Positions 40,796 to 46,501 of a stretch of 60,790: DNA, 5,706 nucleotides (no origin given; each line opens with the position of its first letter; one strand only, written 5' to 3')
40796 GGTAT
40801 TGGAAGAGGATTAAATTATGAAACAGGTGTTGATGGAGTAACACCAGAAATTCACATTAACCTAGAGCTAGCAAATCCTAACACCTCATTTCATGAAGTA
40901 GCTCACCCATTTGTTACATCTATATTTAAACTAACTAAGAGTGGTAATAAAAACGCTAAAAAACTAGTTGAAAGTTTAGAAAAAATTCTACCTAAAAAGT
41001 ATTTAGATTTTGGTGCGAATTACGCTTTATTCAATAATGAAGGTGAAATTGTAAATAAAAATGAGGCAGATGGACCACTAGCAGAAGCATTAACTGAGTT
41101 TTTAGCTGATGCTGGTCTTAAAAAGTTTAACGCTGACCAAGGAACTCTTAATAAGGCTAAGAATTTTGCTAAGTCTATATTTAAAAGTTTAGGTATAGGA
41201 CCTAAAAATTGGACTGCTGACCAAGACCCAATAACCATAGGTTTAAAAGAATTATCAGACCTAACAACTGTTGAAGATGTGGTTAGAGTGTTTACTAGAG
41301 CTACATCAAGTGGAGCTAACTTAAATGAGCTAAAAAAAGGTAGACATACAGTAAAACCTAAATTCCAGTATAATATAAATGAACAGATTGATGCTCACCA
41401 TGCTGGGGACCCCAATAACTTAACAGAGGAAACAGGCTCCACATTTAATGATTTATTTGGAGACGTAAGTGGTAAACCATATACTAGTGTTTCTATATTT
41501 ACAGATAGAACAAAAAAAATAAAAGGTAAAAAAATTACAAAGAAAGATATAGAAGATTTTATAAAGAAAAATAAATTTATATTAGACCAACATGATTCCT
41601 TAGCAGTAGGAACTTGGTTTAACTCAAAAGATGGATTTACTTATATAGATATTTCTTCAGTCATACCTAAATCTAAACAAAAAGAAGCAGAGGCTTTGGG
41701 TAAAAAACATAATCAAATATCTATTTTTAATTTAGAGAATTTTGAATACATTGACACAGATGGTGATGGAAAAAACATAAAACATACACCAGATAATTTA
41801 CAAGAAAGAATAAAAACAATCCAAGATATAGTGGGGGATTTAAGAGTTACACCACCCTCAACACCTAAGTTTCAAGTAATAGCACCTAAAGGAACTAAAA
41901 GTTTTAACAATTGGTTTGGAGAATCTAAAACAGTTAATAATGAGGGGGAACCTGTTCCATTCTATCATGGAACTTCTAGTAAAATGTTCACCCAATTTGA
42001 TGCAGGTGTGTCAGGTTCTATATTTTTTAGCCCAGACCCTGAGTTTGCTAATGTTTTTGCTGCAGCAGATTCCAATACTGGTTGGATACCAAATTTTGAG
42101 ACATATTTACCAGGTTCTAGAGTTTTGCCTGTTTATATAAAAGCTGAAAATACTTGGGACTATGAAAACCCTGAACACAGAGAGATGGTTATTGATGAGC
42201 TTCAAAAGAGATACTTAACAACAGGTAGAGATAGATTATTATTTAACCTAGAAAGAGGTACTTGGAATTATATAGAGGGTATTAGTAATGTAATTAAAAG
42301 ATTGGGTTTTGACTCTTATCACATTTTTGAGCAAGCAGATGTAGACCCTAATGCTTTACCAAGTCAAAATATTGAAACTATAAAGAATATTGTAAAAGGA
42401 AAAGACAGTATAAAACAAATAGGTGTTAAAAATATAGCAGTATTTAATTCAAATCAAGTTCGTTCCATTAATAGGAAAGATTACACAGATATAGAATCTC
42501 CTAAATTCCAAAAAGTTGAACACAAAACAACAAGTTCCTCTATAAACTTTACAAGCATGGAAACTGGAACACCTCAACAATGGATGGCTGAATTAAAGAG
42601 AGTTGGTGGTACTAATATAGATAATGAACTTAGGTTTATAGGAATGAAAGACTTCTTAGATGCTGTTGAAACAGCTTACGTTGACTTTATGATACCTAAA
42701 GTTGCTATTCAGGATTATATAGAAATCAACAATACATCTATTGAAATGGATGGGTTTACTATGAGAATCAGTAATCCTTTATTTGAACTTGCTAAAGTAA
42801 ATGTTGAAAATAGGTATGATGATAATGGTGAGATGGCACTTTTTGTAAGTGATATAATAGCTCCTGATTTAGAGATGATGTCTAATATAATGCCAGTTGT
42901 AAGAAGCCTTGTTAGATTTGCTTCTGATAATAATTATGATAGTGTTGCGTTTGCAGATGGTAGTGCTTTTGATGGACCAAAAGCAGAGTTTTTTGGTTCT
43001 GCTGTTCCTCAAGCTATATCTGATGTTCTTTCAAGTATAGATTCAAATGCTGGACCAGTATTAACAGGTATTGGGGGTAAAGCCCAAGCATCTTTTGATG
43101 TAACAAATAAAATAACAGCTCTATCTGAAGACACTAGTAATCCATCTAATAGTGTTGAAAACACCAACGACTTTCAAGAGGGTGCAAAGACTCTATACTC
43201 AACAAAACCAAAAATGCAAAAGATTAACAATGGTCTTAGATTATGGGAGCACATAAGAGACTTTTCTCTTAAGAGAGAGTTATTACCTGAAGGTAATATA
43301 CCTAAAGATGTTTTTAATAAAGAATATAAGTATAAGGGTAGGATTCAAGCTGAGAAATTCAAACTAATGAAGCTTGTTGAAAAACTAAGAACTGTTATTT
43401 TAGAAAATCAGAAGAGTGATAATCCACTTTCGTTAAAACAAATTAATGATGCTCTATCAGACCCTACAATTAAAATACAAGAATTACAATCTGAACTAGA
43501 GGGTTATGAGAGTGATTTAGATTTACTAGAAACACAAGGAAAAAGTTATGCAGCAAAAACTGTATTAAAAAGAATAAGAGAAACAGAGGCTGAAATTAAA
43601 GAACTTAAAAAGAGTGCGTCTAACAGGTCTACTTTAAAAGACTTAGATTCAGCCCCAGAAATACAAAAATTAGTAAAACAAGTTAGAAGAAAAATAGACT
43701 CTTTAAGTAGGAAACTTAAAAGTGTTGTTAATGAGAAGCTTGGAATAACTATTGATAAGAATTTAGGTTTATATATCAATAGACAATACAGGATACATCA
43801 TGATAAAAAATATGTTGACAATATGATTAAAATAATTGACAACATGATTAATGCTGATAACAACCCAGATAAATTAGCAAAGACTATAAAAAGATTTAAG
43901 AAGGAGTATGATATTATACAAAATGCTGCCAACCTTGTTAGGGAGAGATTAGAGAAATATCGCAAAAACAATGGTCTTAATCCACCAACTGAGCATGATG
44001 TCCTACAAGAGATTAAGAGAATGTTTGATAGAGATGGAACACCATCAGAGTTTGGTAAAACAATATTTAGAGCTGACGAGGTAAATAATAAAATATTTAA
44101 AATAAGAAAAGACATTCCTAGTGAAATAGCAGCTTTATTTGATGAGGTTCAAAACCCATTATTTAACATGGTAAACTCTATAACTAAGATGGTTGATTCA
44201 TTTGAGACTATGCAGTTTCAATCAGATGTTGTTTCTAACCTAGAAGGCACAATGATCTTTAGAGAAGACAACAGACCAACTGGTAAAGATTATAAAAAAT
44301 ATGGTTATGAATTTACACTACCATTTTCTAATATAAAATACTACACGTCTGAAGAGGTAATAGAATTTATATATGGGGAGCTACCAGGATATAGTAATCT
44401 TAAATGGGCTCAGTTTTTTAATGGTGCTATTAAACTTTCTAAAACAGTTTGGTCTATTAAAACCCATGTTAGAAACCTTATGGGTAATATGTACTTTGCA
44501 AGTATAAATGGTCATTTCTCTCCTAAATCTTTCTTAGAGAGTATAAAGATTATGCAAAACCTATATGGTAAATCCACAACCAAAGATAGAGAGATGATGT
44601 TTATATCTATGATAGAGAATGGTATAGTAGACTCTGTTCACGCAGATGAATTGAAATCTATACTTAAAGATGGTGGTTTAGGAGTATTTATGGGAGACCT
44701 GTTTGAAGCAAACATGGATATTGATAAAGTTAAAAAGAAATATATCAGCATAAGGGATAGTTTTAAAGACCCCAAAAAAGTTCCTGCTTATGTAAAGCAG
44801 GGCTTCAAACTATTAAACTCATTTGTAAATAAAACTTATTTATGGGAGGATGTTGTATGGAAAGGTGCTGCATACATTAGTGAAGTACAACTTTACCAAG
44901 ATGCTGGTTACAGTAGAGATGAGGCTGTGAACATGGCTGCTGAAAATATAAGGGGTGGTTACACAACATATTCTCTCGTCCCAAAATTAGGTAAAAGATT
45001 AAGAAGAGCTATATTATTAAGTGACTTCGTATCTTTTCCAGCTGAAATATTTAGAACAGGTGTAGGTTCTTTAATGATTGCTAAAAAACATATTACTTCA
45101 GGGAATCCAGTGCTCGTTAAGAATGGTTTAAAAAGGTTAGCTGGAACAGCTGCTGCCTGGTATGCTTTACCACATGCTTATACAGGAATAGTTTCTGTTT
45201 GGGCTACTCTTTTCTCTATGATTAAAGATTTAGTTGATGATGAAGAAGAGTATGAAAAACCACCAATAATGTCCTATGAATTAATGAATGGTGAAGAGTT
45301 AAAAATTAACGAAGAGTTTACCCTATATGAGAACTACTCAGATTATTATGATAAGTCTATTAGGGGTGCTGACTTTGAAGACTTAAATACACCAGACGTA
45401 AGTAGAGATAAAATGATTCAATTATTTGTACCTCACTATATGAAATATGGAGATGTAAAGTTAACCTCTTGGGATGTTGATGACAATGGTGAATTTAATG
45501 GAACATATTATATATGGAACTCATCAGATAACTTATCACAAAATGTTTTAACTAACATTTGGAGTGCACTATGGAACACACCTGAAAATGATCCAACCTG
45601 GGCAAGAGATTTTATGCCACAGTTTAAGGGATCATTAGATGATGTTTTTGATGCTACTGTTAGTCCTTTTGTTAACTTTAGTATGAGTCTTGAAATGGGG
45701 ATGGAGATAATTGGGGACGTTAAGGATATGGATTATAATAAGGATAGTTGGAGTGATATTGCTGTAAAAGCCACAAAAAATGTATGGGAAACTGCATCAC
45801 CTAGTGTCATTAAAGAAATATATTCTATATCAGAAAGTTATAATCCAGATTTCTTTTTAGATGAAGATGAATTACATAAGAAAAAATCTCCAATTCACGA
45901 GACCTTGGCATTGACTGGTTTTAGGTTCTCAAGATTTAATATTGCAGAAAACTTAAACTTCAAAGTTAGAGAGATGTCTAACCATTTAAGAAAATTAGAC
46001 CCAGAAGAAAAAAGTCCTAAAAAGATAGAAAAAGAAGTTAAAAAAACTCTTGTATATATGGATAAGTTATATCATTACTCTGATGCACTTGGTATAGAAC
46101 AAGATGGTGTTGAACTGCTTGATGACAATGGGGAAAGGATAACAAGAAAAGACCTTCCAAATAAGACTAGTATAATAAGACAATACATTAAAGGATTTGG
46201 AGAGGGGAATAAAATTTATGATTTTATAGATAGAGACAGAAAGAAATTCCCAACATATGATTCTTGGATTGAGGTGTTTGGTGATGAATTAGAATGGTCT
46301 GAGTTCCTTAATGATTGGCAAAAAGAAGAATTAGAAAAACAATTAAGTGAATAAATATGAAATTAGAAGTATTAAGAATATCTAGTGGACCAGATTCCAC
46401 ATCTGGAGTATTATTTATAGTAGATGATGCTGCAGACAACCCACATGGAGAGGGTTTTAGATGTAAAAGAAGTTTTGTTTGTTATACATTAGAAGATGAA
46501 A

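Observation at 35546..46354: A 3602-aa single ORF (18% of the genome) looks like a polyvalent, ejected virion protein carrying several enzymatic modules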

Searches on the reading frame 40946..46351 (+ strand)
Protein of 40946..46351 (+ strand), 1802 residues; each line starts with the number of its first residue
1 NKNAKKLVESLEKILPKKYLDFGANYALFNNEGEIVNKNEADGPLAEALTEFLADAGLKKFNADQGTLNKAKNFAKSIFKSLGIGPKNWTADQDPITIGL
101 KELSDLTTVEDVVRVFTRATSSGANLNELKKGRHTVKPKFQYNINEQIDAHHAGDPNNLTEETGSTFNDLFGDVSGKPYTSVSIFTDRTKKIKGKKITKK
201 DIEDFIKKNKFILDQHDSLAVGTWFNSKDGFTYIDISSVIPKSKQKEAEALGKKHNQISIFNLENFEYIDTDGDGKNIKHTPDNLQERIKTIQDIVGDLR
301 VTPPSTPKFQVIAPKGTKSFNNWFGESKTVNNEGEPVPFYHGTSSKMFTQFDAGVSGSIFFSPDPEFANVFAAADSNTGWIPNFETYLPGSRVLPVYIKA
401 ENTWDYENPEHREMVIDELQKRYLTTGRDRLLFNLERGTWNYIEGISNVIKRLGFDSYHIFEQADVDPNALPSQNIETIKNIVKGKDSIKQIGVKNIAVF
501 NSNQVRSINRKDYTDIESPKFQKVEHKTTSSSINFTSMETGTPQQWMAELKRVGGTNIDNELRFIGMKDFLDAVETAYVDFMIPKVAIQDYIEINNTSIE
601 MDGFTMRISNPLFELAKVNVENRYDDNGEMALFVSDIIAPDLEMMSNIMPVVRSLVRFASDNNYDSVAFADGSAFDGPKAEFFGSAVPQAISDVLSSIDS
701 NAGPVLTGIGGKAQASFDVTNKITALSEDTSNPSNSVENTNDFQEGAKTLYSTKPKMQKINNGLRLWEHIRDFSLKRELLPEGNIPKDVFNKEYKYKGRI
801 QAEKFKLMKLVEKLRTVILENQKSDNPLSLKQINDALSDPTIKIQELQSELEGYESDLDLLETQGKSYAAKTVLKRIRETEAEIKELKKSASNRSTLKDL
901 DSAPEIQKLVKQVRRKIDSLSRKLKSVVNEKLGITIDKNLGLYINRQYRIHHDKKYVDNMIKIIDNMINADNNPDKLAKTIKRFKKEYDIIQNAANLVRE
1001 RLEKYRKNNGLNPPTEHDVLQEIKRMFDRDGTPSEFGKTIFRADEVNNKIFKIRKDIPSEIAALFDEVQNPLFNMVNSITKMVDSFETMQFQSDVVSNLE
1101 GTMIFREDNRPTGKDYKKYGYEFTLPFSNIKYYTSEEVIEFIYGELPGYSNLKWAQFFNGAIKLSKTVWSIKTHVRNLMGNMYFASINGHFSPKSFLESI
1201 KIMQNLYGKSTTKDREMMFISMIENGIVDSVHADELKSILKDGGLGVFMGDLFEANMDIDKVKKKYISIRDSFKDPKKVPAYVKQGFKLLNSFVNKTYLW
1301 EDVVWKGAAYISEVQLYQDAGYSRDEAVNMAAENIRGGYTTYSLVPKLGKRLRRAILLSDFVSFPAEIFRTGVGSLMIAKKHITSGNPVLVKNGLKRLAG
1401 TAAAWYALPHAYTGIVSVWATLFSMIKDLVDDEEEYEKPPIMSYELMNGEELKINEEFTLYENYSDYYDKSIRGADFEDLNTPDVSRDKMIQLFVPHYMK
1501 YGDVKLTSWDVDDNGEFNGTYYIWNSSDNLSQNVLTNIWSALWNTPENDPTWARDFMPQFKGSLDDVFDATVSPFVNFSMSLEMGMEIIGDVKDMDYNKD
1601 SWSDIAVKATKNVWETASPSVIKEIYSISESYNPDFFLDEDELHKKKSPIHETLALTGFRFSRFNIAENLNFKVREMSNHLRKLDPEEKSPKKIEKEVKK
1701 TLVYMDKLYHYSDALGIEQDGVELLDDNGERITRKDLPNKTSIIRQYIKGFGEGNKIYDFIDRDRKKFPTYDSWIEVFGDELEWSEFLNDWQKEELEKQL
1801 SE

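Call 10: search_dna_similar(query=window:40946-46351:+, collection=phages, mode=protein, max_rows=25)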
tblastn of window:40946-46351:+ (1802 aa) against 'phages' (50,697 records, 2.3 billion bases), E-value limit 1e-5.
Records with a match: 9; places in all: 9; records where one place covers at least 80% of the query: 0.
Best place of each record, by identity: <60% 9.
By first word of the organism name: Cellulophaga 6; Pseudoalteromonas 1; Pelagibacter 1; phage 1.
By host as written in the record: Cellulophaga baltica #13 2; Cellulophaga baltica #19 2; Cellulophaga baltica #18 2; Pseudoalteromonas nigrifaciens 1; Candidatus Pelagibacter sp. HTCC1062 1; unknown 1.
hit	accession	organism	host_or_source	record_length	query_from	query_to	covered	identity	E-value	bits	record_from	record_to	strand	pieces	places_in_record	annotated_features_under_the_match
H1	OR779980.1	Pseudoalteromonas phage vB_Pun_Y3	Pseudoalteromonas nigrifaciens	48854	913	1440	29%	25.4%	4e-26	124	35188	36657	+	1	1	ADP-ribosyltransferase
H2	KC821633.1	Cellulophaga phage phi13:2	Cellulophaga baltica #13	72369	935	1408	26%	26.3%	2e-13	82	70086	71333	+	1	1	hypothetical protein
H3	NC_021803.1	Cellulophaga phage phi13:2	Cellulophaga baltica #13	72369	935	1408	26%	26.3%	2e-13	82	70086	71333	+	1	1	virion structural protein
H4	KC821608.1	Cellulophaga phage phi19:3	Cellulophaga baltica #19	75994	935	1418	27%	25.6%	4e-13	82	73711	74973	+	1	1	hypothetical protein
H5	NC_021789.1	Cellulophaga phage phi19:3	Cellulophaga baltica #19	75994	935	1418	27%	25.6%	4e-13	82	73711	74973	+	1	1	virion structural protein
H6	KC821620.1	Cellulophaga phage phi18:3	Cellulophaga baltica #18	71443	935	1418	27%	25.3%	6e-14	84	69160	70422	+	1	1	structural protein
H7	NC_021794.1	Cellulophaga phage phi18:3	Cellulophaga baltica #18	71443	935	1418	27%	25.3%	6e-14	84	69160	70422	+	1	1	virion structural protein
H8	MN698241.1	Pelagibacter phage HTVC027P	Candidatus Pelagibacter sp. HTCC1062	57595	1148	1473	18%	26.8%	2e-8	66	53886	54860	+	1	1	putative structural protein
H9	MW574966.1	phage 023Pt_psg01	unknown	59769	1163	1428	15%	27.3%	4e-8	65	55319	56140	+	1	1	hypothetical protein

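Call 11: get_annotated_region(hit=H1, flank=9000)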
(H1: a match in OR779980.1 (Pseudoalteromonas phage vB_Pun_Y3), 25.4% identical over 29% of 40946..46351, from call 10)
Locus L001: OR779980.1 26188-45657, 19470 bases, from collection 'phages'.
description: Pseudoalteromonas phage vB_Pun_Y3, complete genome.
organism: Pseudoalteromonas phage vB_Pun_Y3 (NCBI taxid 3093932)
taxonomy: Viruses
host: Pseudoalteromonas nigrifaciens; source: sewage; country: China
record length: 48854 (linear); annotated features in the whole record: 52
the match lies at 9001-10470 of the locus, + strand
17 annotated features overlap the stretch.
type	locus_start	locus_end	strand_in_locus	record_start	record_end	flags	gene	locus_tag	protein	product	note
CDS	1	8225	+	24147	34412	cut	-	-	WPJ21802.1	DdrB-like ParB superfamily domain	-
CDS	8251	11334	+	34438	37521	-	-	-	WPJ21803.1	ADP-ribosyltransferase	-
CDS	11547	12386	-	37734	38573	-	-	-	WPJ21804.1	CAP-Gly domain-containing linker protein 1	-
CDS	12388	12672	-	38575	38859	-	-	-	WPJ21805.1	LIM and senescent cell antigen-like-containing domain protein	LIM and senescent cell antigen-like-containing domain protein 1/2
CDS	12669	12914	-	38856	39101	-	-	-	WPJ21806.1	hypothetical protein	-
CDS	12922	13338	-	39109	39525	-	-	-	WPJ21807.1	hypothetical protein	-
CDS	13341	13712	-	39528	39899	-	-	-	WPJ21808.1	hypothetical protein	-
CDS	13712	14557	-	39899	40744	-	-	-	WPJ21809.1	phosphoadenosine phosphosulfate reductase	-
CDS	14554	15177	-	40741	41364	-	-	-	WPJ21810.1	hypothetical protein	MT-A70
CDS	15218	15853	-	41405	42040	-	-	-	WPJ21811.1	single-stranded DNA-binding protein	-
CDS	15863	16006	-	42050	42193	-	-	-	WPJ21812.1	hypothetical protein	-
CDS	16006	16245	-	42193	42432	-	-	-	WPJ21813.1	hypothetical protein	-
CDS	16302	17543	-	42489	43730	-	-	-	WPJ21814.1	chromosome segregation protein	-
CDS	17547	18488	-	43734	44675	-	-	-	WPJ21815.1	Rad52/22 family double-strand break repair protein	-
CDS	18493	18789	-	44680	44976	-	-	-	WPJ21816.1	hypothetical protein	-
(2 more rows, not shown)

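Call 12: get_annotated_region(hit=H7, flank=12000)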
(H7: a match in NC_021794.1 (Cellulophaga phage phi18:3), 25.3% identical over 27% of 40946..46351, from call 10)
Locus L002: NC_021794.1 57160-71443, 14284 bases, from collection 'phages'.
description: Cellulophaga phage phi18:3, complete genome.
organism: Cellulophaga phage phi18:3 (NCBI taxid 1327983)
taxonomy: Viruses; Duplodnaviria; Heunggongvirae; Uroviricota; Caudoviricetes; Pachyviridae; Baltivirus; Baltivirus phi18tres
host: Cellulophaga baltica #18; source: seawater; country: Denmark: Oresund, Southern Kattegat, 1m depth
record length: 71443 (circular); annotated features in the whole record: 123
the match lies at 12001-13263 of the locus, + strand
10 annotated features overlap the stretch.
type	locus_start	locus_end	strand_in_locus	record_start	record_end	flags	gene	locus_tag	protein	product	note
CDS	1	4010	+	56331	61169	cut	-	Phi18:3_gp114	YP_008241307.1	virion structural protein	annotation based on experimental MS/MS proteomics analysis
CDS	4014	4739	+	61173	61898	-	-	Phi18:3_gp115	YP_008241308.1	structural protein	annotation based on experimental MS/MS proteomics analysis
CDS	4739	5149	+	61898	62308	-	-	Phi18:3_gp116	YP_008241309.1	hypothetical protein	-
CDS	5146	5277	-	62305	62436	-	-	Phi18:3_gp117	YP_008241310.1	hypothetical protein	-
CDS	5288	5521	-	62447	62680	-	-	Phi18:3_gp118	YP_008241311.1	hypothetical protein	-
CDS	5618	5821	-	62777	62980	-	-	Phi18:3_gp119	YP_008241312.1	hypothetical protein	-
CDS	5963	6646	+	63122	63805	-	-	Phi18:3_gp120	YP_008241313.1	virion structural protein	annotation based on experimental MS/MS proteomics analysis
CDS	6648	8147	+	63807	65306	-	-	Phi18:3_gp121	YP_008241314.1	virion structural protein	annotation based on experimental MS/MS proteomics analysis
CDS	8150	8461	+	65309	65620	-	-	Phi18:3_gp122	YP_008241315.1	hypothetical protein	-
CDS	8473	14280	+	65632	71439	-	-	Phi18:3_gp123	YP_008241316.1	virion structural protein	annotation based on experimental MS/MS proteomics analysis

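Call 48: search_protein_families(library=pfam, proteins=[L002:8473-14277:+, L001:8251-11331:+], max_evalue=0.1)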
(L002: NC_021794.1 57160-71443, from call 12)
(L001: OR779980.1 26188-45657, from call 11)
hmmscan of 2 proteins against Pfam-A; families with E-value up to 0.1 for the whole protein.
L002:8473-14277:+ (1935 aa): 0 families

L001:8251-11331:+ (1027 aa): 2 families
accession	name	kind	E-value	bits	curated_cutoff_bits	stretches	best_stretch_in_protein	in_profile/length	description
PF18760.7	ART-PolyVal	-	2.3e-06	28.9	31.2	1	52-130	7-90/140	ADP-Ribosyltransferase in polyvalent proteins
PF10458.14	Val_tRNA-synt_C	-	0.019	15.6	25.9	1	283-325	4-46/66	Valyl tRNA synthetase tRNA binding arm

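Call 54: get_annotated_region(hit=H8, flank=12000)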
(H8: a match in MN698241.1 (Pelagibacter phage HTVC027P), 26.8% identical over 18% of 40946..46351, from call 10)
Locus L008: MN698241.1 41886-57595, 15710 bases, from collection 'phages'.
description: Pelagibacter phage HTVC027P, complete genome.
organism: Pelagibacter phage HTVC027P (NCBI taxid 2686457)
taxonomy: Viruses; Duplodnaviria; Heunggongvirae; Uroviricota; Caudoviricetes
host: Candidatus Pelagibacter sp. HTCC1062; source: seawater; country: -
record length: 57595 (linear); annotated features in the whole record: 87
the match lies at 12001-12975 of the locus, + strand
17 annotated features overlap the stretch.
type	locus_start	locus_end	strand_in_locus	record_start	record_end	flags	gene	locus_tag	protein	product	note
CDS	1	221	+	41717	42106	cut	-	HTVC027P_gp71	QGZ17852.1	hypothetical protein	-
CDS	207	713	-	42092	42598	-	-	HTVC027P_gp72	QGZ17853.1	hypothetical protein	-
CDS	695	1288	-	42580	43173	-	-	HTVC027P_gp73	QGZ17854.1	2OG-Fe(II) oxygenase superfamily protein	-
CDS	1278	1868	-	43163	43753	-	-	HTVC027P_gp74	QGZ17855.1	hypothetical protein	-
CDS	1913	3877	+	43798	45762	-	-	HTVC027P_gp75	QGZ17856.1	hypothetical protein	-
CDS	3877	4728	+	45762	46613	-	-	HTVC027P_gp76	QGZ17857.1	hypothetical protein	-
CDS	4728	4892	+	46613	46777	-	-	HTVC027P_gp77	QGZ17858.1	hypothetical protein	-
CDS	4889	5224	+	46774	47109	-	-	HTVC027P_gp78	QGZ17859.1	hypothetical protein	-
CDS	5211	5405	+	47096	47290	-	-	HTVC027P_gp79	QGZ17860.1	hypothetical protein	-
CDS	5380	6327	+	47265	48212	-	-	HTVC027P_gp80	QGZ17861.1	glycosyltransferase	-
CDS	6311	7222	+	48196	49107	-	-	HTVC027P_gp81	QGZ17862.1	hypothetical protein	-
CDS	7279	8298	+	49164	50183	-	-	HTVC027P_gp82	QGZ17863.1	hypothetical protein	-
CDS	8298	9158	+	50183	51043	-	-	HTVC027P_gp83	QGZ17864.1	hypothetical protein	-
CDS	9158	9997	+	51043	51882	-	-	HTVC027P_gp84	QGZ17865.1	hypothetical protein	-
CDS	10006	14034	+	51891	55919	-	-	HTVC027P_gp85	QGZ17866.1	putative structural protein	-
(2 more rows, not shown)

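Call 100: search_protein_families(library=pfam, proteins=[L001:3-8222:+], max_evalue=0.01)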
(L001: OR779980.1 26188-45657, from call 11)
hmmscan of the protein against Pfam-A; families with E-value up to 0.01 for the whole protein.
L001:3-8222:+ (2740 aa): 8 families
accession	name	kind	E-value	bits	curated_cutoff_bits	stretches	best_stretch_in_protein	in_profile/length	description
PF18763.7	ddrB-ParB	-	6.2e-28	97.8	27.6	1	7-111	18-120/121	ddrB-like ParB superfamily domain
PF18799.6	LPD5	-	3.9e-22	79.5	27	1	1774-1913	2-143/144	Large polyvalent protein-associated domain 5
PF18796.6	LPD1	-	6.9e-21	74.5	27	1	2060-2146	1-77/78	Large polyvalent protein-associated domain 1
PF18760.7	ART-PolyVal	-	6.2e-15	56.6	31.2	2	660-786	9-127/140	ADP-Ribosyltransferase in polyvalent proteins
PF13489.12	Methyltransf_23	-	4.4e-06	27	27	1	1353-1481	8-135/164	Methyltransferase domain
PF05175.20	MTS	-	2.8e-05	24.3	23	1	1409-1465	83-145/170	Methyltransferase small domain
PF07669.17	Eco57I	-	0.0019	18.7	25.3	0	1410-1446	57-96/171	Eco57I restriction-modification methylase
PF13151.12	DUF3990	-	0.0097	16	32.2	0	661-705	4-45/152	Protein of unknown function (DUF3990)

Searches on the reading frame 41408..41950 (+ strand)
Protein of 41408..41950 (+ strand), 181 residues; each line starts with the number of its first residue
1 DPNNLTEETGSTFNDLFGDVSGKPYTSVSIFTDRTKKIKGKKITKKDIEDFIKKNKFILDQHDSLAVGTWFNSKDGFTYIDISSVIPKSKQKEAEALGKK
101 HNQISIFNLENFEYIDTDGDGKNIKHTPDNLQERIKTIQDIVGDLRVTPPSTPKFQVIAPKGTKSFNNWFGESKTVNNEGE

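Call 25: search_protein_families(library=pfam, proteins=[window:41408-41950:+], max_evalue=5)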
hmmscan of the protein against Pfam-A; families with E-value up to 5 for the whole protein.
window:41408-41950:+ (181 aa): 2 families
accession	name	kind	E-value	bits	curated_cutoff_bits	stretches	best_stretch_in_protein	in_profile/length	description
PF18127.6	NAMPT_N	-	0.0094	16.6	25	1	84-122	55-93/98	Nicotinamide phosphoribosyltransferase, N-terminal domain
PF22350.2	Int_EF-hand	-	0.11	13.2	29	1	162-170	2-10/37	Internalin, EF-hand domain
